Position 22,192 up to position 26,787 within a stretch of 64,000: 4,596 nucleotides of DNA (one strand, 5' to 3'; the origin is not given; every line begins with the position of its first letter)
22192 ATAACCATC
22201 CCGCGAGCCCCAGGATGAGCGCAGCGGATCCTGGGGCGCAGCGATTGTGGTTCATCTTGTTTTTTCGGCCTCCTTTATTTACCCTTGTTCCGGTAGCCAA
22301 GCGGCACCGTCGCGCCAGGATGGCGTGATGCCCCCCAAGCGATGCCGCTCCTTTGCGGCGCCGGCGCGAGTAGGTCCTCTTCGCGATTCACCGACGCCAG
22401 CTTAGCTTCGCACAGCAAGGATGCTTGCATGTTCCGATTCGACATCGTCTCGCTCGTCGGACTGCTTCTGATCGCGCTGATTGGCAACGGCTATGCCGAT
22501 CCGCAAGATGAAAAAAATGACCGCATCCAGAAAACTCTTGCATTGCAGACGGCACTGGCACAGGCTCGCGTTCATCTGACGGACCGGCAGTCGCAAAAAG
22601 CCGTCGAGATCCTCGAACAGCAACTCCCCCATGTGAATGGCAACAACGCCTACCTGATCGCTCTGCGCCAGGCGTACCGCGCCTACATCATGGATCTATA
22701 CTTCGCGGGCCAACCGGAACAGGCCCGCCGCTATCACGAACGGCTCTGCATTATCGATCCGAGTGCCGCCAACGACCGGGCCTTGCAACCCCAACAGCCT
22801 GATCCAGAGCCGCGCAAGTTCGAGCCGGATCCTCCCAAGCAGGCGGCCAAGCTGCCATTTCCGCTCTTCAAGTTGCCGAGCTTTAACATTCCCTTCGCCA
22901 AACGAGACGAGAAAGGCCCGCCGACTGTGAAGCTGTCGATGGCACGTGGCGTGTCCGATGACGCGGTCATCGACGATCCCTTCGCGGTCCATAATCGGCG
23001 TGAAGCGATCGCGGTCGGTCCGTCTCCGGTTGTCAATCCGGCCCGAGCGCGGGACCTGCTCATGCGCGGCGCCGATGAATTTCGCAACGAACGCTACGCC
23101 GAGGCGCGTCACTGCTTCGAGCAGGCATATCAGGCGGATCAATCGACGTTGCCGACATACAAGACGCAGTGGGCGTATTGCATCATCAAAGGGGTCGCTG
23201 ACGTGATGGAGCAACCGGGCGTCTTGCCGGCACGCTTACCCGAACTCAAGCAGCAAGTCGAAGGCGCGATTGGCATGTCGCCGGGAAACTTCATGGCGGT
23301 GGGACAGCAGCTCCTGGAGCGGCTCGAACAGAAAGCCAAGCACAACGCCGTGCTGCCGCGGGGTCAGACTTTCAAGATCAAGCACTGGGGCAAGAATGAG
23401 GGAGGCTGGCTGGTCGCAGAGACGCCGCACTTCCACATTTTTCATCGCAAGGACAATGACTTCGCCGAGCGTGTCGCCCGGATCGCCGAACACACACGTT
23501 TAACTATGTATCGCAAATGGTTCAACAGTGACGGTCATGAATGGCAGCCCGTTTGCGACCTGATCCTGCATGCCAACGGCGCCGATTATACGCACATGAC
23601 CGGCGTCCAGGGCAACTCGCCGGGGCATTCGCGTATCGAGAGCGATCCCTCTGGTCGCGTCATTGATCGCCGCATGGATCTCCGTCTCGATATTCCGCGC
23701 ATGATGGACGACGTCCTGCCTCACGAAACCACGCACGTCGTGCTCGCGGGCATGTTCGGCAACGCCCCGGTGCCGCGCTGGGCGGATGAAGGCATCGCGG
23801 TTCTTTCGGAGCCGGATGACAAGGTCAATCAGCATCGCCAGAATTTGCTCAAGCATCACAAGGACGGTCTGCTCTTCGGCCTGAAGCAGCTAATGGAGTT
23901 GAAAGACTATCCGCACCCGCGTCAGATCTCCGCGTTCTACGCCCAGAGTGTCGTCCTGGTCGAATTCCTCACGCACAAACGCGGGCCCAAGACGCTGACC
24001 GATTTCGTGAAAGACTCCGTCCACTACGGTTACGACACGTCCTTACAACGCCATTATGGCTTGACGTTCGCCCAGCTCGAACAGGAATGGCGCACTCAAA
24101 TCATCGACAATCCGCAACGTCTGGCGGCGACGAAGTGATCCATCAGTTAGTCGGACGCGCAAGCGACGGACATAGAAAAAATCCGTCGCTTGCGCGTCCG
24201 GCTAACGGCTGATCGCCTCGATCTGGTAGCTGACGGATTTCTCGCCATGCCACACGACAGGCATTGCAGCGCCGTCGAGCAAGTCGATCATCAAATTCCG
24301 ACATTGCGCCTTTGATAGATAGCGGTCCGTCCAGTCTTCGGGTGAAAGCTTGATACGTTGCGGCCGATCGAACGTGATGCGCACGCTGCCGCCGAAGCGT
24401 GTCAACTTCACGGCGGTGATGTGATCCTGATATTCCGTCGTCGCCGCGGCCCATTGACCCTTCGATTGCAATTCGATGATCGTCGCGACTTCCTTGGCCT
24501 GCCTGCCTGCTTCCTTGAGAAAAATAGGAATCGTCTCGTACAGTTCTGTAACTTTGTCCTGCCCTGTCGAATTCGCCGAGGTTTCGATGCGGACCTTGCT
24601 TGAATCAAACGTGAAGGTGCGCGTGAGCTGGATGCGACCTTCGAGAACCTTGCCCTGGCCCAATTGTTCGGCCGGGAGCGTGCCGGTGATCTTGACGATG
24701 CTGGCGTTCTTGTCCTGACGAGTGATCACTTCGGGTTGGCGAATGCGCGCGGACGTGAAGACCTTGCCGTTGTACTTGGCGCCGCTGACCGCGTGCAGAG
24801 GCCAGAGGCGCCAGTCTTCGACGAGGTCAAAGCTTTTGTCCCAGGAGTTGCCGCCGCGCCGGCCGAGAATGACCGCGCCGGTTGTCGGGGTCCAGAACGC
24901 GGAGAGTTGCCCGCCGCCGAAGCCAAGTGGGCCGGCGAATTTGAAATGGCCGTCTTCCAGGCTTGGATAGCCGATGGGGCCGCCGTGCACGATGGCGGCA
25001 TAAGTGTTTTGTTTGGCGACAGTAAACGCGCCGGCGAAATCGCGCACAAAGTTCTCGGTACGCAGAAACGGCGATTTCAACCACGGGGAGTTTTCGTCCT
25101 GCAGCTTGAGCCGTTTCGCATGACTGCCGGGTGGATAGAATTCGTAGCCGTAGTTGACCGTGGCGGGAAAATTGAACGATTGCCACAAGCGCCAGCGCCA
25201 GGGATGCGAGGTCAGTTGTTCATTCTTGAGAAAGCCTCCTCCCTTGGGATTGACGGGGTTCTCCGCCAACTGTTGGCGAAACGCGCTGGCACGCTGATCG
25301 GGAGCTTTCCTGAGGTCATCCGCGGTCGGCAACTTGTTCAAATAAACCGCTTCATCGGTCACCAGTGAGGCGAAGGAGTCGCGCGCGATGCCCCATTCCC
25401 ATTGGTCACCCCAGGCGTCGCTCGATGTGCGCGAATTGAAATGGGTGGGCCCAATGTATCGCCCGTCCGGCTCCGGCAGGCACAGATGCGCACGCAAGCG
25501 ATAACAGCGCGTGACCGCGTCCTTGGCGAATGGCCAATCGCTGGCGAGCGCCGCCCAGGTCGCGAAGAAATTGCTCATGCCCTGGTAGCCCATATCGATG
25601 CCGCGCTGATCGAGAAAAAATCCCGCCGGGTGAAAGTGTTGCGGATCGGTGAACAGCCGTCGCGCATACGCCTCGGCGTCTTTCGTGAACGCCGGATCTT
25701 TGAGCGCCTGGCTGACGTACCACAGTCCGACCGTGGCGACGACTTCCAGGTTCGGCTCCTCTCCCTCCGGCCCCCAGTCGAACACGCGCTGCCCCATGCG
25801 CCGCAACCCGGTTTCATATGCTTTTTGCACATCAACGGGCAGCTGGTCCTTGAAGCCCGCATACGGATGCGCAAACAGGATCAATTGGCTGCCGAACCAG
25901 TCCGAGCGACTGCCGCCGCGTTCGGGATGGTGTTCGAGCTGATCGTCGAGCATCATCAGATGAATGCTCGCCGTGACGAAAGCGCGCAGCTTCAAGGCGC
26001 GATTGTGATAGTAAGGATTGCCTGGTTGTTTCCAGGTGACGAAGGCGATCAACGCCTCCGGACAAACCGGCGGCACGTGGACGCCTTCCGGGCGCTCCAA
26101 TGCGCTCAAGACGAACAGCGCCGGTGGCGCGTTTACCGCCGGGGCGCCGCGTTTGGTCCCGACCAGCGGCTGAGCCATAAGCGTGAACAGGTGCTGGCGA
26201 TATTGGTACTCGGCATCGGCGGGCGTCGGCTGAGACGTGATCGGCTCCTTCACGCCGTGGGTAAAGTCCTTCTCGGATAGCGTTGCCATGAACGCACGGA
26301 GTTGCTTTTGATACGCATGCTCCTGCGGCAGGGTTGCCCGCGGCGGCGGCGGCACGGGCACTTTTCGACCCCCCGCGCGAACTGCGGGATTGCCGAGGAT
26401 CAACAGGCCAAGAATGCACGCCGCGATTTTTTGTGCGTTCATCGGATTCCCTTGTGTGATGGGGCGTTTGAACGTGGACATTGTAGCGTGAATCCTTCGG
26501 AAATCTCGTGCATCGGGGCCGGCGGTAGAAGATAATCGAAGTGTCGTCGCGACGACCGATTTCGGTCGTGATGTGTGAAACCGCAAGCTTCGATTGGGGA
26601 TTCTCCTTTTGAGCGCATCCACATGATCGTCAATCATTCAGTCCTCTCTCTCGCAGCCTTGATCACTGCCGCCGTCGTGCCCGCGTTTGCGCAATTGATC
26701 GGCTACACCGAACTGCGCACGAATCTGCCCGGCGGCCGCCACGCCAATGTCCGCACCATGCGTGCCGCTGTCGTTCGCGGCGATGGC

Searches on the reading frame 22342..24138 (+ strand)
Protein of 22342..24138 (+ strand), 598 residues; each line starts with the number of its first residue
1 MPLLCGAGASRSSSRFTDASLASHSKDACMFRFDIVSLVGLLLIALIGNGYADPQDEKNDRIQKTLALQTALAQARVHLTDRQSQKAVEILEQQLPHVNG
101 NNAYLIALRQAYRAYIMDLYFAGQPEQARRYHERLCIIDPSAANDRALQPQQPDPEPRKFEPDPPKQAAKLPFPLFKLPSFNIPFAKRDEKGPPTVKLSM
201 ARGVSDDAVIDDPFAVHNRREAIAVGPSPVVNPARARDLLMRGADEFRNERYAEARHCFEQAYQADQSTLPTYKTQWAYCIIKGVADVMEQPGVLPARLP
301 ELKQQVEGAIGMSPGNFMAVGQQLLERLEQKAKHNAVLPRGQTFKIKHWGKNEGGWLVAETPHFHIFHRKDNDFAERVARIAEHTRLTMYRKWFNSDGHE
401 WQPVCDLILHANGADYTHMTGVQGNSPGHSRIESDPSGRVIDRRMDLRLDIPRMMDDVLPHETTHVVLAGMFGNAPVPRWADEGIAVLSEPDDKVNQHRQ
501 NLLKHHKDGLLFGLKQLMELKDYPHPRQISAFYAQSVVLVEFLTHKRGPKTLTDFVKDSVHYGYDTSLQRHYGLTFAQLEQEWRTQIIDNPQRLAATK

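Call 41: find_encoding_contigs(protein=window:22342-24138:+, flank=10000, max_places=1)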
Protein window:22342-24138:+ (598 aa): no gene with exactly this product is on record in the collection.

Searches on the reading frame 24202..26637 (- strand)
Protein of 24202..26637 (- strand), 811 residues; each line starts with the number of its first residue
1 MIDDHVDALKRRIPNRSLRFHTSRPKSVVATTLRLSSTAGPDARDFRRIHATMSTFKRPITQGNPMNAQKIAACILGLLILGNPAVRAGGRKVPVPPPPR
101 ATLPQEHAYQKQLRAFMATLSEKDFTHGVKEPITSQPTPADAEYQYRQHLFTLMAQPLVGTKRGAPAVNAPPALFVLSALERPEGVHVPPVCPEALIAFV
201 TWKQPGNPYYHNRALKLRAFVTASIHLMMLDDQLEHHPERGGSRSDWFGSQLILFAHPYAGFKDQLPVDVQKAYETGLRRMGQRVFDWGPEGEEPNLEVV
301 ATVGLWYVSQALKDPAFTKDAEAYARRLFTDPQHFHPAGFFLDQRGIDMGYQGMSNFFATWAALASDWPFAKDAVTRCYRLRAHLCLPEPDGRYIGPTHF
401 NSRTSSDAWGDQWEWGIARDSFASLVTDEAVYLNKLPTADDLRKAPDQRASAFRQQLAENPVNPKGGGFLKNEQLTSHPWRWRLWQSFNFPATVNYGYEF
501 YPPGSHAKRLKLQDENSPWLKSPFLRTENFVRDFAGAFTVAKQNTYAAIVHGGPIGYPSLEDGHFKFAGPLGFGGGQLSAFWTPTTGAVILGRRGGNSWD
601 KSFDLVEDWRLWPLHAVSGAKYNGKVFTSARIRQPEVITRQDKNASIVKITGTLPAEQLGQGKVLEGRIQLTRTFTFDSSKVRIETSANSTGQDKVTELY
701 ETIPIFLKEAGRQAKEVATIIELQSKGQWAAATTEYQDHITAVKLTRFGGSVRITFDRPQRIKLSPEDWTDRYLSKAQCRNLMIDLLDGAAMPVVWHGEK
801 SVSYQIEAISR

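Call 43: find_encoding_contigs(protein=window:24202-26637:-, flank=10000, max_places=1)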
Protein window:24202-26637:- (811 aa): no gene with exactly this product is on record in the collection.
